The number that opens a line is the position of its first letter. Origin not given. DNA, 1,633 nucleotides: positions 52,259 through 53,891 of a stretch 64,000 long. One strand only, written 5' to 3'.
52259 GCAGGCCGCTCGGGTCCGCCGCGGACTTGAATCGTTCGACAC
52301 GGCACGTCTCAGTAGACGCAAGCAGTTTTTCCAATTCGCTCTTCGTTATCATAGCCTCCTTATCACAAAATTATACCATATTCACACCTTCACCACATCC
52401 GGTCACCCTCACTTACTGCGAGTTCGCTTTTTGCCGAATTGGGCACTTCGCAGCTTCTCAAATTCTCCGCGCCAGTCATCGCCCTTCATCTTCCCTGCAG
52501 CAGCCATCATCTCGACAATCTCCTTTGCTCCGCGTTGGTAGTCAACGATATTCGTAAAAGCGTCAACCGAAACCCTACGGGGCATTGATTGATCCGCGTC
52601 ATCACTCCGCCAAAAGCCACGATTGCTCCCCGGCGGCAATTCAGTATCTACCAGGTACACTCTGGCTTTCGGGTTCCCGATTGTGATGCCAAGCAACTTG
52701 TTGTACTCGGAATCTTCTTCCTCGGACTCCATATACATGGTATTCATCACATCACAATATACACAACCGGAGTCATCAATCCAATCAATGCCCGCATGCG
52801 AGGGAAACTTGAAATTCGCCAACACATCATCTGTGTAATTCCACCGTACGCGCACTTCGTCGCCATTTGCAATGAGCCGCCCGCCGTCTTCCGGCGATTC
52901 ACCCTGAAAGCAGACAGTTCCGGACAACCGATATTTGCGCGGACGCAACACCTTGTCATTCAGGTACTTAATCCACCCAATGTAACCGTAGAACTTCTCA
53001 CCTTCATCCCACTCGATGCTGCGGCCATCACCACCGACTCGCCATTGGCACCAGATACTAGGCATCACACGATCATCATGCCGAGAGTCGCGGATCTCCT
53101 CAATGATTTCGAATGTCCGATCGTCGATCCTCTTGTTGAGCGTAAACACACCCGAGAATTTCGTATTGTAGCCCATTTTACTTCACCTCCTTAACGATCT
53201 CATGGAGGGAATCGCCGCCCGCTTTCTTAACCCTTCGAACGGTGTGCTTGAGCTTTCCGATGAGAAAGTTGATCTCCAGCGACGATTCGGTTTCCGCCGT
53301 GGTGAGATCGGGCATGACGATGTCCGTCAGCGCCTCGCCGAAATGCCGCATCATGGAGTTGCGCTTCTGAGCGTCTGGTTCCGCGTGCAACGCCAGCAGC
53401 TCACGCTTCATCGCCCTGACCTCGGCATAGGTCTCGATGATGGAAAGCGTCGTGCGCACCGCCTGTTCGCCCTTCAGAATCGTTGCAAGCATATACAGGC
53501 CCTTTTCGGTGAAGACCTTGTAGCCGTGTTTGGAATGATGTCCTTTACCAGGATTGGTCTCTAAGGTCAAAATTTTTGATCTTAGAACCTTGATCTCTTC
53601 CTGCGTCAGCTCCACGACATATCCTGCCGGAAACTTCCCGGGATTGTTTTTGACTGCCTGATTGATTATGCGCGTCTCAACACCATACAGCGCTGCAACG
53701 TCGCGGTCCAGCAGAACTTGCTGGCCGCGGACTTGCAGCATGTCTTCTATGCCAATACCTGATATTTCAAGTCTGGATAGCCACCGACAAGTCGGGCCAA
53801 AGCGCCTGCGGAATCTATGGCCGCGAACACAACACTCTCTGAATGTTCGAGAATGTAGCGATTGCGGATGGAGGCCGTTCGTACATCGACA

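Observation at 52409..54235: Unassigned three-gene operon: divergent DprA/SLOG-like protein, ORF6N DNA-binding protein and a 255-aa protein of unknown family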

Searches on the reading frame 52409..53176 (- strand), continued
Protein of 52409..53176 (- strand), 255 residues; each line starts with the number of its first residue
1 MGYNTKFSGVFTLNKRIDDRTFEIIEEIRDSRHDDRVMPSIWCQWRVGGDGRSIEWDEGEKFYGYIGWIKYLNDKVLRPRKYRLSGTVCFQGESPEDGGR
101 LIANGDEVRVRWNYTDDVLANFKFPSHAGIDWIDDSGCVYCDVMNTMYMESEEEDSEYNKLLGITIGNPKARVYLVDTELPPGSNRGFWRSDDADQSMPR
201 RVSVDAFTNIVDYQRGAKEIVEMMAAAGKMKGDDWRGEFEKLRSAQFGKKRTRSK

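Call 91: find_encoding_contigs(protein=P0024, flank=5000, max_places=3)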
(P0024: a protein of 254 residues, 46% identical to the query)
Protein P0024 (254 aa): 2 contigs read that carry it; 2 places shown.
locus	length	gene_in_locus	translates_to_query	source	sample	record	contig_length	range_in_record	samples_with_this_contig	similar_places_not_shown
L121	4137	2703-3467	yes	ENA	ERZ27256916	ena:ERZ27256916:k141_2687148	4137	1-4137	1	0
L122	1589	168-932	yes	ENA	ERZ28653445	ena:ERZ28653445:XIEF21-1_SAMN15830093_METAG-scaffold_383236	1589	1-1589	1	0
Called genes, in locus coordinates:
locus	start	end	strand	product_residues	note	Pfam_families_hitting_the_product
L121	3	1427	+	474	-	?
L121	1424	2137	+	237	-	PF13391:HNH_2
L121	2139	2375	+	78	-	-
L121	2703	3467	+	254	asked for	-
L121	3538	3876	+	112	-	-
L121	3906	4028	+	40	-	-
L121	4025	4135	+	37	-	?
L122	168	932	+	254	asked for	-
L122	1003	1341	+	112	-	-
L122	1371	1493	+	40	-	-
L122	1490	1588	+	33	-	?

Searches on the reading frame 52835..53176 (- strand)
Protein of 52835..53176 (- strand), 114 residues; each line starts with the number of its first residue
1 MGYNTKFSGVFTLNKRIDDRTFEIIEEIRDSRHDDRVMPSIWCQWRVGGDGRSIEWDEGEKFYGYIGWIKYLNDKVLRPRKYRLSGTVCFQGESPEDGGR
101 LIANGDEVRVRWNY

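Call 37: search_dna_similar(query=window:52835-53176:-, collection=phages, mode=protein, max_rows=30, rows=spread)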
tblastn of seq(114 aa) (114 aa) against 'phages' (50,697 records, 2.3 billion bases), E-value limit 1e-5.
No match.

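Call 49: search_solved_structures(query=A3, max_evalue=10, show_alignments=2)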
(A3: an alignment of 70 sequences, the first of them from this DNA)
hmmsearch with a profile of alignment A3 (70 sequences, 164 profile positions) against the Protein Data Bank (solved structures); distinct sequences matched with E-value up to 10: 0.

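Call 50: search_protein_families(library=pfam, alignment_id=A3, max_evalue=0.05)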
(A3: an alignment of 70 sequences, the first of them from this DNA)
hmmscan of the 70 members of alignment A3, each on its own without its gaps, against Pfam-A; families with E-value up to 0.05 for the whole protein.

A. member 1, seq(114 aa): 0 families

B. families by the number of members that match (of 70 scanned): 12 families
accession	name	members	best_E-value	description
PF19708.4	DUF6205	2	0.0045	Family of unknown function (DUF6205)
PF09553.16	RE_Eco47II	1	0.00083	Eco47II restriction endonuclease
PF19343.5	HAM1_N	1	0.0034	HAM1-like, N-terminal domain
PF10571.15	UPF0547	1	0.0047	Uncharacterised protein family UPF0547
PF08274.17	Zn_Ribbon_YjdM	1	0.005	PhnA Zinc-Ribbon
PF15011.11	CA109-like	1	0.0063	Ribosome biogenesis protein C1orf109-like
PF18466.6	GluRS_N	1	0.012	Glutamate--tRNA ligase N-terminal domain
PF06605.17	Prophage_tail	1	0.015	Prophage endopeptidase tail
PF16848.10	SoDot-IcmSS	1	0.016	Substrate of the Dot/Icm secretion system, putative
PF06289.16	FlbD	1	0.023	Flagellar and Swarming motility proteins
PF23137.1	HVO_0758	1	0.034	HVO_0758 mu-protein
PF13248.11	Zn_ribbon_3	1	0.047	zinc-ribbon domain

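Call 79: find_homologous_proteins(query=A3, max_evalue=0.00001)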
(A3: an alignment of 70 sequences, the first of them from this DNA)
Query A3 (70 sequences) (114 aa, profile of the alignment): 1507 proteins with E <= 0.00001 among 3945 candidates; the best 120 are listed.
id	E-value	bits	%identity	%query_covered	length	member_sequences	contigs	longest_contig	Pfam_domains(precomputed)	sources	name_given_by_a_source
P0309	5.5e-51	191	45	97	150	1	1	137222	-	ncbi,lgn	-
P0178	6.1e-51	191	41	93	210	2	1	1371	-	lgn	-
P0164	2.7e-50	189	38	96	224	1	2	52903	-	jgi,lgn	-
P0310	4.4e-50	188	40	95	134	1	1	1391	-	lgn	-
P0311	6.3e-50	187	38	96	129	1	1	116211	-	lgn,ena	-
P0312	8.6e-50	187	44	97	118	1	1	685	-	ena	-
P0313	9.1e-50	187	44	97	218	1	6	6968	-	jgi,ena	-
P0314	1.5e-49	186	41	96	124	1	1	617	-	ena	-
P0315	2.9e-49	185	37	97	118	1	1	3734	-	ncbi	-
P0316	4.5e-49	185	37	96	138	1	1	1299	-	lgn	-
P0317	9.6e-49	184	39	96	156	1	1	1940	-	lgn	-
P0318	9.7e-49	184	40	95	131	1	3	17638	-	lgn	-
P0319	1.1e-48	183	41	93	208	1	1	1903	-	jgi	jgi:hypothetical protein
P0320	1.1e-48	183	42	97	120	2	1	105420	-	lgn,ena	-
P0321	1.6e-48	183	35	96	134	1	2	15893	-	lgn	-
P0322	1.9e-48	183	37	97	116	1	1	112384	-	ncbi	-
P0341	4.0e-47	178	40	97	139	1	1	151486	-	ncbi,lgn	-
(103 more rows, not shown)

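Call 80: find_encoding_contigs(protein=P0309, flank=5000, max_places=1)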
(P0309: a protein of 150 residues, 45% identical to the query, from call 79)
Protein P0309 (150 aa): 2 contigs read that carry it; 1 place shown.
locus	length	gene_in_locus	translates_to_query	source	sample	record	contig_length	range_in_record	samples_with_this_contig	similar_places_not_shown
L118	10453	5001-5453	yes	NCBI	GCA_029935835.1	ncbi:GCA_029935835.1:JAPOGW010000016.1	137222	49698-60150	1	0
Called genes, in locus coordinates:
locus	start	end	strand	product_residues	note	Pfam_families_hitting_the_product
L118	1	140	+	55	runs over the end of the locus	-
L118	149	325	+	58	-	-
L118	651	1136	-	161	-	-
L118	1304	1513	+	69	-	-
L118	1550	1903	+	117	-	-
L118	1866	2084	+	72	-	-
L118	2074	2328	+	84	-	-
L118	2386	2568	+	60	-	-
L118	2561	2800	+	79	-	-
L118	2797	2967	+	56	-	-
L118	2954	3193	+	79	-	-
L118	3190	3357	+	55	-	-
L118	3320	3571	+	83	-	-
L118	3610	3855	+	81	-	-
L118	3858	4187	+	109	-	-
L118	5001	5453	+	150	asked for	-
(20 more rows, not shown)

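Call 81: find_encoding_contigs(protein=P0341, flank=5000, max_places=1)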
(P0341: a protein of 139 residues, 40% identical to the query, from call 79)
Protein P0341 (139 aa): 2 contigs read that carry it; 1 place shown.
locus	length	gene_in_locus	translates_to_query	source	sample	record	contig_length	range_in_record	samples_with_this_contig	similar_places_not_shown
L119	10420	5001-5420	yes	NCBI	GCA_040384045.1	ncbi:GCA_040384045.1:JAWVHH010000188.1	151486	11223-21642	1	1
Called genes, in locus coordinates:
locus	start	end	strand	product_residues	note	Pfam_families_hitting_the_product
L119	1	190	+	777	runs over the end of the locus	PF09852:DUF2079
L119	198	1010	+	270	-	PF03477:ATP-cone, PF04471:Mrr_cat (weak)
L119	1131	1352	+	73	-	-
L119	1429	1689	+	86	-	PF04226:Transgly_assoc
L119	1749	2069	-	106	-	-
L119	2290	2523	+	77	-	-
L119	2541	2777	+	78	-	-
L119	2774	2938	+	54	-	-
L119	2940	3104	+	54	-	PF10957:Spore_Cse60 (weak)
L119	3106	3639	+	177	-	-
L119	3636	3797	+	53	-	-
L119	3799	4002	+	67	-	-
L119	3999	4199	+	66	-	-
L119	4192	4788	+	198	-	-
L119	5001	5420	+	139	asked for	-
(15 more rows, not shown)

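Call 82: find_encoding_contigs(protein=P0322, flank=5000, max_places=1)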
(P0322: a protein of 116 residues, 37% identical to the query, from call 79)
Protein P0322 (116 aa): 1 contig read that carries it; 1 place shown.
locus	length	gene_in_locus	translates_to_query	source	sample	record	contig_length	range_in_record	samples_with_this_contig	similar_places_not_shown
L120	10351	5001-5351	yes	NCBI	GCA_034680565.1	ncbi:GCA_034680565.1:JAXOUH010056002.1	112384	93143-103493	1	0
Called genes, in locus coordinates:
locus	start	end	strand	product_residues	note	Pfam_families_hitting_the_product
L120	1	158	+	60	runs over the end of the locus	-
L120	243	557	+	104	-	-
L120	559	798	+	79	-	-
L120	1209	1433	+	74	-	-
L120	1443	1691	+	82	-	-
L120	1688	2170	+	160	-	PF00413:Peptidase_M10 (weak)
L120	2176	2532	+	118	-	-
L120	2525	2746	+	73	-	-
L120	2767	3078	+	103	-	-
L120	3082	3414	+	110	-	-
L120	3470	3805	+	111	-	-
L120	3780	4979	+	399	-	-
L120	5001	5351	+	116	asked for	-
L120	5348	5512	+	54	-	-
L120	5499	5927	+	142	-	-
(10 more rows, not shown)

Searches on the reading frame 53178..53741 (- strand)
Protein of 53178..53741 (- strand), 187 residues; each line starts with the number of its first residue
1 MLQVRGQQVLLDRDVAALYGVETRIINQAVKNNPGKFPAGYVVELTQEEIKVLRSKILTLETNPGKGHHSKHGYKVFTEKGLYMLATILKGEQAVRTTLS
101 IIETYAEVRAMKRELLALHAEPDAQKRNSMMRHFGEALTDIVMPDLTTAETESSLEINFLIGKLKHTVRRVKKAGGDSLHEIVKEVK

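Call 3: search_protein_families(library=pfam, proteins=[window:53178-53741:-], max_evalue=0.1)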
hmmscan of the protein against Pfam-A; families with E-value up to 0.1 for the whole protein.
window:53178-53741:- (187 aa): 2 families
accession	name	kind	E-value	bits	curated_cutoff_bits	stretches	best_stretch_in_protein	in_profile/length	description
PF10543.14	ORF6N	-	2.8e-27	95.3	27.8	1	3-88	5-86/86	ORF6N domain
PF09669.15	Phage_pRha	-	0.08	14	29.9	0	65-108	48-89/91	Phage regulatory protein Rha (Phage_pRha)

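Call 4: search_protein_families(library=padloc, proteins=[window:53178-53741:-], max_evalue=0.1)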
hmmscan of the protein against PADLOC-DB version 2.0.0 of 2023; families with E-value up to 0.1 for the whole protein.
window:53178-53741:- (187 aa): 3 families
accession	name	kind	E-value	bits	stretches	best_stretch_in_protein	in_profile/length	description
PDLC04849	PDC-S05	-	4.5e-67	223.3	1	2-173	15-182/183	-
PDLC04856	PDC-S05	-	8e-38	127.9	1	3-158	18-154/177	-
PDLC04869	PDC-S05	-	6.8e-36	122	1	3-121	23-138/306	-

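Call 5: search_protein_families(library=ncbifam, proteins=[window:53178-53741:-], max_evalue=0.1)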
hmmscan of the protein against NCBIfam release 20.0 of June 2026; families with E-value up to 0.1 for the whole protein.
window:53178-53741:- (187 aa): 0 families

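Call 7: search_protein_families(library=phrogs, proteins=[window:53178-53741:-], max_evalue=0.1)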
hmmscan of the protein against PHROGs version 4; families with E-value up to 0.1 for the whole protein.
window:53178-53741:- (187 aa): 9 families
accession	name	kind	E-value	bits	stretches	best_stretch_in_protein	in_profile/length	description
phrog_4792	-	transcription regulation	5.6e-15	56.7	1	2-114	18-128/268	anti-repressor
phrog_373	-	transcription regulation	7.3e-06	26.5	1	6-111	96-191/373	anti-repressor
phrog_1726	-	transcription regulation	6.8e-05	23.8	1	3-108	11-118/264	anti-repressor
phrog_2379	-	transcription regulation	0.00015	22.6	1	12-98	23-108/187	anti-repressor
phrog_7755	-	transcription regulation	0.00035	21.1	1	3-110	128-230/282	anti-repressor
phrog_1760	-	transcription regulation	0.016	15.8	1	6-111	17-121/232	anti-repressor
phrog_63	-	transcription regulation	0.018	15.4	1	4-120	127-238/431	anti-repressor Ant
phrog_8244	-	unknown function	0.057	13.5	1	14-97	25-108/383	-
phrog_4608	-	transcription regulation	0.089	13.4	1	75-139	83-147/268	anti-repressor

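Call 88: search_solved_structures(query=window:53178-53741:-, max_evalue=10)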
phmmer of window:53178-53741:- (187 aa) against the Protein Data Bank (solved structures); distinct sequences matched with E-value up to 10: 1.
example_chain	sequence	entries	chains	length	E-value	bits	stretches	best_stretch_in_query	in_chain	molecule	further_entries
8uk6_A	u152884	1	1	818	1.2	12.3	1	17-58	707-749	glutamine--tRNA ligase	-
